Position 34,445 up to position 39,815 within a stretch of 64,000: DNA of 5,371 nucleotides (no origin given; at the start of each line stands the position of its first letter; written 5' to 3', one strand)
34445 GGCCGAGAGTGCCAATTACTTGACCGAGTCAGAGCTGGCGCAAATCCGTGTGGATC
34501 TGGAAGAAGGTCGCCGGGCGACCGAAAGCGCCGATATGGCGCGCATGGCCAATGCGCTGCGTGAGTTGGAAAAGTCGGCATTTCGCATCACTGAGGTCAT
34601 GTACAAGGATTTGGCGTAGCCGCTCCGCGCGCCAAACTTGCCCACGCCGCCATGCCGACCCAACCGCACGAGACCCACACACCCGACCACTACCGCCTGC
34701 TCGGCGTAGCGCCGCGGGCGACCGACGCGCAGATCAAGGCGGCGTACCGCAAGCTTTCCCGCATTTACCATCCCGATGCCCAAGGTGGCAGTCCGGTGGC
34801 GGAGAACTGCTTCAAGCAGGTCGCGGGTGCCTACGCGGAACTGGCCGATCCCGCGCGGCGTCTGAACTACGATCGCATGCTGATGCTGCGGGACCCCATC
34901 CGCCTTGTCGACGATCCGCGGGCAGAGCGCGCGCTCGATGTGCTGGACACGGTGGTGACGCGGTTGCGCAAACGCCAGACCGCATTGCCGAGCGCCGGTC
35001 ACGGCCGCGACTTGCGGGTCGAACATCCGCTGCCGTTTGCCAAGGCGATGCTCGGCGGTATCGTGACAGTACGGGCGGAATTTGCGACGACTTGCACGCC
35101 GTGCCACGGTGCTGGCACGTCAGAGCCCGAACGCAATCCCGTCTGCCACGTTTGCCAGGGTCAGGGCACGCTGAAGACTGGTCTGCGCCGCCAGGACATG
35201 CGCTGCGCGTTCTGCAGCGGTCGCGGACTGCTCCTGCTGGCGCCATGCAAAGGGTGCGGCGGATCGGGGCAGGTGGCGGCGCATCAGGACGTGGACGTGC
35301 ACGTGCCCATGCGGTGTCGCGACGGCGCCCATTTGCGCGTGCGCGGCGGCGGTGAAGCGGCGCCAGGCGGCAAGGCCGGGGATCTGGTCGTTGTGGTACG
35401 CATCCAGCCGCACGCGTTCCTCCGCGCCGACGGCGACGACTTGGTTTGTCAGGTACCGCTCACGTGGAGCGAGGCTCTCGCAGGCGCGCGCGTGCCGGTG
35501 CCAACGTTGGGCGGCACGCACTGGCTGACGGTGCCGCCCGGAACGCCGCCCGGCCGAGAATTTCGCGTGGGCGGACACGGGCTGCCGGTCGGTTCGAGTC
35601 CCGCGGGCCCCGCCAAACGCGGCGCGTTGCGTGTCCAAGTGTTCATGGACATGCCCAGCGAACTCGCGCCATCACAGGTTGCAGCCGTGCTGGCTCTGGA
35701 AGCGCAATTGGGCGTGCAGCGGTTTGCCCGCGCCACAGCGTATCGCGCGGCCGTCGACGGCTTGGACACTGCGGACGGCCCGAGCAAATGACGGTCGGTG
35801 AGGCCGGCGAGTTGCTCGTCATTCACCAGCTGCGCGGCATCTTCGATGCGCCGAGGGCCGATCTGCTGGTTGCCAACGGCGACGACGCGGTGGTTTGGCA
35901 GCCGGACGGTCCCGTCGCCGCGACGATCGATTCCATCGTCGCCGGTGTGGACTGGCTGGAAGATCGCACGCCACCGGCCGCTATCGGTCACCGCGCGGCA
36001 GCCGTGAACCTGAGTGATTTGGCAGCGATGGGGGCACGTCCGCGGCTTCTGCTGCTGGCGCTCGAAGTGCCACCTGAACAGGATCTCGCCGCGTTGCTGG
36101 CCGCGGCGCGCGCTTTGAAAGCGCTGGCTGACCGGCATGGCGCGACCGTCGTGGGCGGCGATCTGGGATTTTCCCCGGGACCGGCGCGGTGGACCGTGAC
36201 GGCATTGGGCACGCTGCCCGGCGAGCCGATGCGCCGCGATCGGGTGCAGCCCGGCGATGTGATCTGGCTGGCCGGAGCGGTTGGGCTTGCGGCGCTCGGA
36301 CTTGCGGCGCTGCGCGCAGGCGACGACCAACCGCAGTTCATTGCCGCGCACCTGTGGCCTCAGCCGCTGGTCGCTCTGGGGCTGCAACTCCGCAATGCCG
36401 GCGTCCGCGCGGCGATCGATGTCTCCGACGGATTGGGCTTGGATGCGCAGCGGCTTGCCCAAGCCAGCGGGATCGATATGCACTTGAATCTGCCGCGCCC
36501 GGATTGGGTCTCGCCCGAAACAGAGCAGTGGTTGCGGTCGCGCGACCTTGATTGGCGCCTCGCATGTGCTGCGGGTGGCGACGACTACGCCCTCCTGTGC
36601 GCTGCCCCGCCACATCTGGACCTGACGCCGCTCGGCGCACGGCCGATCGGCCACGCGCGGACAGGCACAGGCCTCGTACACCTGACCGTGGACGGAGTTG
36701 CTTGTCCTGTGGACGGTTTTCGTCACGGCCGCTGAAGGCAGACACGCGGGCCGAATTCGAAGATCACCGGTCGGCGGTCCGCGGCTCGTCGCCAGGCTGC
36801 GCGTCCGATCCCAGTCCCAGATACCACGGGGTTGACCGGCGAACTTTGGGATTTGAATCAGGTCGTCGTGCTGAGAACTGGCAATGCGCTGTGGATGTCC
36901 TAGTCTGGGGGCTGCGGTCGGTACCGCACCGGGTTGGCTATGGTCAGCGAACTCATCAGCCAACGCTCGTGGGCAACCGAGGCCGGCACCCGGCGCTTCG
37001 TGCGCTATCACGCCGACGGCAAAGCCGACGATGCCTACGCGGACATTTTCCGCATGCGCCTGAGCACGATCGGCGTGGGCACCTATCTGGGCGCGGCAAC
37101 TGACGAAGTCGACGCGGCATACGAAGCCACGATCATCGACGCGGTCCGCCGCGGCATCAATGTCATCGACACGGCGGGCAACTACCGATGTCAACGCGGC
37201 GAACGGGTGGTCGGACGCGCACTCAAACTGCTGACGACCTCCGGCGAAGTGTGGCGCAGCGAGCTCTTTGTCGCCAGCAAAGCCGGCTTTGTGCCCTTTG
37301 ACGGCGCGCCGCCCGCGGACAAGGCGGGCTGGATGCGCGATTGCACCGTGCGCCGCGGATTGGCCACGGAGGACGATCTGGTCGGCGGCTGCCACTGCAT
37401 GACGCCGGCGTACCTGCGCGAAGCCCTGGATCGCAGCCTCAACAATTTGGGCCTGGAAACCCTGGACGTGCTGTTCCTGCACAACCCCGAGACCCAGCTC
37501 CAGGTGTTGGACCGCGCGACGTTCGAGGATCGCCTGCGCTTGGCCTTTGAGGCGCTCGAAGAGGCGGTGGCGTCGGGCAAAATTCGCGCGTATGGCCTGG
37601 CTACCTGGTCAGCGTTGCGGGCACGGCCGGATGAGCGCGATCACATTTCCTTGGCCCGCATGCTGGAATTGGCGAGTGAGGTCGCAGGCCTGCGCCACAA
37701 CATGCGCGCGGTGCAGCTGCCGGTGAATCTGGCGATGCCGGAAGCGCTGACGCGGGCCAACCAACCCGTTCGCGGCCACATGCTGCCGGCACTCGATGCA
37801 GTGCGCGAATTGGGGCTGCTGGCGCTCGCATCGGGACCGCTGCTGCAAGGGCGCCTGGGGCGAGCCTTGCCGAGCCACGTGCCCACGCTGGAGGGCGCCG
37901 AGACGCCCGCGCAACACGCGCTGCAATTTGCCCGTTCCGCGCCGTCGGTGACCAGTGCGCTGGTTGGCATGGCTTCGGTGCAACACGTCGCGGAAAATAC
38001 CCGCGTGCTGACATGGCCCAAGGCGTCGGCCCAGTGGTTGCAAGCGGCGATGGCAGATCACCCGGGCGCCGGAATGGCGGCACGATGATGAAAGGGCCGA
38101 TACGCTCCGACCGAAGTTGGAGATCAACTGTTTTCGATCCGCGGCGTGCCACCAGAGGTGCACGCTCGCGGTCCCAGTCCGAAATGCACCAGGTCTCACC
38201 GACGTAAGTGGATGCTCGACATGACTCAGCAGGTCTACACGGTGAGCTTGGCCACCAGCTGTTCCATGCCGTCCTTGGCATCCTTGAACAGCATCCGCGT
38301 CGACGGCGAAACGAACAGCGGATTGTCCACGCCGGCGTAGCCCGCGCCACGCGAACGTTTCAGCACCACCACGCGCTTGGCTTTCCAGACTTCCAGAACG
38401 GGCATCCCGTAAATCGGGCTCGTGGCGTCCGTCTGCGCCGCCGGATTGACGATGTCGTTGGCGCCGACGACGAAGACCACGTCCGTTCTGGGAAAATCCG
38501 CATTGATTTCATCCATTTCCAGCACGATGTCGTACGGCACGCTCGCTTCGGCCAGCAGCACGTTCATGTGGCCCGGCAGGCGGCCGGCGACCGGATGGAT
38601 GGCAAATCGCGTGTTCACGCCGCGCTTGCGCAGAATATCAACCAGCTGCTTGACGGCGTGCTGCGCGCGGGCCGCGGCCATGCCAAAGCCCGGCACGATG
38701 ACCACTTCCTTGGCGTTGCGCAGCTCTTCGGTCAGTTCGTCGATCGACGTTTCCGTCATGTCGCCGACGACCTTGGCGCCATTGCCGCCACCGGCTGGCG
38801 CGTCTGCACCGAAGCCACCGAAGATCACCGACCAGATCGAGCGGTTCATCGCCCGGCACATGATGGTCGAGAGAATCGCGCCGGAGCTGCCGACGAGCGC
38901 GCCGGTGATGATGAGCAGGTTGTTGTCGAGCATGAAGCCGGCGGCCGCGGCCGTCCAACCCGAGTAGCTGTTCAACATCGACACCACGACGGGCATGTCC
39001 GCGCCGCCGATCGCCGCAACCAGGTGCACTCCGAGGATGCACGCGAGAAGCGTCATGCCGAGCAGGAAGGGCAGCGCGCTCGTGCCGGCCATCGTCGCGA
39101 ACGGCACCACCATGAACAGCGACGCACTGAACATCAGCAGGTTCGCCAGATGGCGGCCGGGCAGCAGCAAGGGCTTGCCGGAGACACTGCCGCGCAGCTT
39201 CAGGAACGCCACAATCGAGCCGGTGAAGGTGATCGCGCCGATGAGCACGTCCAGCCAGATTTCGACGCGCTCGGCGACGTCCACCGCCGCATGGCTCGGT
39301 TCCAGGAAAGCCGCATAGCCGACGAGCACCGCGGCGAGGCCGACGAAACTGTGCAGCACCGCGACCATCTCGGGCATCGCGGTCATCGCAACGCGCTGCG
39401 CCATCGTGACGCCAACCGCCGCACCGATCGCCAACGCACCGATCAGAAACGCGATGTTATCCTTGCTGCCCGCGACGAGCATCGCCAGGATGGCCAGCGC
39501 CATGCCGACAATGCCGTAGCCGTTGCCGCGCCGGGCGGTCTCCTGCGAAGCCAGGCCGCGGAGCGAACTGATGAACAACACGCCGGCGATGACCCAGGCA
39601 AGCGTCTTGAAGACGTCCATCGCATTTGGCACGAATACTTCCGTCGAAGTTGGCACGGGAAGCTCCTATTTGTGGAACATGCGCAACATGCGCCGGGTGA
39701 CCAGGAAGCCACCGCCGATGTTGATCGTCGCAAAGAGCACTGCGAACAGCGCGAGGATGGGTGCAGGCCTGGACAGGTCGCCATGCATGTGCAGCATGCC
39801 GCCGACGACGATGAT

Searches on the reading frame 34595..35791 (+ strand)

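Call 78: search_protein_families(library=pfam, proteins=[window:34595-35791:+], max_evalue=0.00001)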
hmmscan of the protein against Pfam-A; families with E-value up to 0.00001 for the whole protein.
window:34595-35791:+ (398 aa): 3 families
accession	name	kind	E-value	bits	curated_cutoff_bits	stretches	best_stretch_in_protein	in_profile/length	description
PF01556.23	DnaJ_C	-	2.4e-30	106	26.6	1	228-354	29-152/152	DnaJ C terminal domain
PF00226.36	DnaJ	-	2.4e-19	69.6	27.8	1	31-93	1-63/63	DnaJ domain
PF00684.25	DnaJ_CXXCXGXG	-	6.7e-07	29.9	32.7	1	167-225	1-65/65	DnaJ central domain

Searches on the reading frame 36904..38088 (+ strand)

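Call 78: search_protein_families(library=pfam, proteins=[window:36904-38088:+], max_evalue=0.00001)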
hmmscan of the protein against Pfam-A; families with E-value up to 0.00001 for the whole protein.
window:36904-38088:+ (394 aa): 1 family
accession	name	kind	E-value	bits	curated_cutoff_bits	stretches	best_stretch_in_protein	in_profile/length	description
PF00248.27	Aldo_ket_red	-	2.9e-28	99.2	24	1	56-237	2-143/291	Aldo/keto reductase family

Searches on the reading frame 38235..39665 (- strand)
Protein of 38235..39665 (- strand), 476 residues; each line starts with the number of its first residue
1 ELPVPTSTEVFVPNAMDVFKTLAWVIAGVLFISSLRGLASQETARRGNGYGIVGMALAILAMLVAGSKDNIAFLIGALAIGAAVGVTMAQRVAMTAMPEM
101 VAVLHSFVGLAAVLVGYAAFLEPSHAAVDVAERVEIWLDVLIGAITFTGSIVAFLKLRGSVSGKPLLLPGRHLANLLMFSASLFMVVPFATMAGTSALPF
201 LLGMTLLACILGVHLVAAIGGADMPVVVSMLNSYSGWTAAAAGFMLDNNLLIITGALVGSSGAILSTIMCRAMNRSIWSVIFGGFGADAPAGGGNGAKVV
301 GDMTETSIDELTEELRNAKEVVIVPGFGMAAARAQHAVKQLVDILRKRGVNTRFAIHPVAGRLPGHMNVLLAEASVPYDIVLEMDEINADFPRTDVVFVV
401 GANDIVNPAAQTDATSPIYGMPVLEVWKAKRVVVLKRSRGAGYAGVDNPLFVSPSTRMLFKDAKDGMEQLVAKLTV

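Call 78: search_protein_families(library=pfam, proteins=[window:38235-39665:-], max_evalue=0.00001)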
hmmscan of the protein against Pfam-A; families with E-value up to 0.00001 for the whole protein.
window:38235-39665:- (476 aa): 1 family
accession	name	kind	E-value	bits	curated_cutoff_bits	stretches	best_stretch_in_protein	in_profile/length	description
PF02233.22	PNTB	-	1.2e-189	631.4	31.7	1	22-472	3-455/456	NAD(P) transhydrogenase beta subunit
